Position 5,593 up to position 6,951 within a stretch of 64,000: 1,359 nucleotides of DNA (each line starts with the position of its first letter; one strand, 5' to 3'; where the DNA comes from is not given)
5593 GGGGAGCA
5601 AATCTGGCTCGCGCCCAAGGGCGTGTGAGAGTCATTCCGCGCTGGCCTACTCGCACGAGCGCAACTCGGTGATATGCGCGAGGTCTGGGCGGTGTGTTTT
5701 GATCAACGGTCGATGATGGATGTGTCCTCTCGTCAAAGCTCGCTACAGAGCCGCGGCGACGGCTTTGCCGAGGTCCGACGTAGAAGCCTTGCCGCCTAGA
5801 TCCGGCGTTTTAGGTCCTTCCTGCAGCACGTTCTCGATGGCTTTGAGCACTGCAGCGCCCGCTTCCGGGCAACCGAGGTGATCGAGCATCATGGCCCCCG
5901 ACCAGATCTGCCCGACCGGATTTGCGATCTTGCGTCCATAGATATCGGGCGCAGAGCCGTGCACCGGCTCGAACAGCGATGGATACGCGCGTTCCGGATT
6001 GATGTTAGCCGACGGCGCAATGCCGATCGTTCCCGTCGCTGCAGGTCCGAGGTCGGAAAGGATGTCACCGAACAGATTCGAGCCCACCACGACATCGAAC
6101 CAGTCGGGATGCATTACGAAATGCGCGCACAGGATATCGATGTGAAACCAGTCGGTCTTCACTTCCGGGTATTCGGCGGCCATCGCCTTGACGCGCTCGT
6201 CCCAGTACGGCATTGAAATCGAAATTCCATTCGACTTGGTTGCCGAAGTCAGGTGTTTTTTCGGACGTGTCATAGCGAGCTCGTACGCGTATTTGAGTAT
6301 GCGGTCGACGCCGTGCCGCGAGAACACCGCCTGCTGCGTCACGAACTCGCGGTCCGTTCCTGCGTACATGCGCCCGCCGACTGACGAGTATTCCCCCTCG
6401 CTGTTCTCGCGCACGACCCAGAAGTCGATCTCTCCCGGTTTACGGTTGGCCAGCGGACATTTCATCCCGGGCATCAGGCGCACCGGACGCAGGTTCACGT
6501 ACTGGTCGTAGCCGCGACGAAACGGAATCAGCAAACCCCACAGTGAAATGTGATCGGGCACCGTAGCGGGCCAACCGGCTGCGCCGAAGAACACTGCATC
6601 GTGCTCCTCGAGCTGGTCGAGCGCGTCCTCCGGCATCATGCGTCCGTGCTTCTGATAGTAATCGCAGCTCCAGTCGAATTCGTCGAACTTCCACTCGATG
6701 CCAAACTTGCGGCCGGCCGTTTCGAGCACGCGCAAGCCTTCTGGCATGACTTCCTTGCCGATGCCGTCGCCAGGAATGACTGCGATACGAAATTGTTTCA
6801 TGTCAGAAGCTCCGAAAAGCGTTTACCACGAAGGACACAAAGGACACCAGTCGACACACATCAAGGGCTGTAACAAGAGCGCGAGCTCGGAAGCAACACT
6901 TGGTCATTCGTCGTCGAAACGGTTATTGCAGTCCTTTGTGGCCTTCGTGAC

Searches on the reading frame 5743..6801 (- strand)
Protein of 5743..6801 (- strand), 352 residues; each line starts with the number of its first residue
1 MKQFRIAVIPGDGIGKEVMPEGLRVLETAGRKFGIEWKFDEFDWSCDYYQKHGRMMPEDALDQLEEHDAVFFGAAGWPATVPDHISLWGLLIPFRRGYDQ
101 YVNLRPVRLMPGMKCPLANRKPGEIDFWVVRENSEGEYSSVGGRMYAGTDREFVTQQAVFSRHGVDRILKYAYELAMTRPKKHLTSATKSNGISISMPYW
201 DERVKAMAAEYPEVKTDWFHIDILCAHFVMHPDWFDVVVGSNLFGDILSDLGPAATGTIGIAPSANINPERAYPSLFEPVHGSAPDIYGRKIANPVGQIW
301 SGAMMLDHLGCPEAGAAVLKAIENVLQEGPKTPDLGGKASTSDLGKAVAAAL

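Call 67: search_protein_families(library=pfam, proteins=[window:5743-6801:-], max_evalue=0.000001)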
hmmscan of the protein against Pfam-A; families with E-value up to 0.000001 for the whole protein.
window:5743-6801:- (352 aa): 1 family
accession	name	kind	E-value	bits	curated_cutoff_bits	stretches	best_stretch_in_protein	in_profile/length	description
PF00180.25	Iso_dh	-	1e-88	298.3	27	1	6-348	2-348/348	Isocitrate/isopropylmalate dehydrogenase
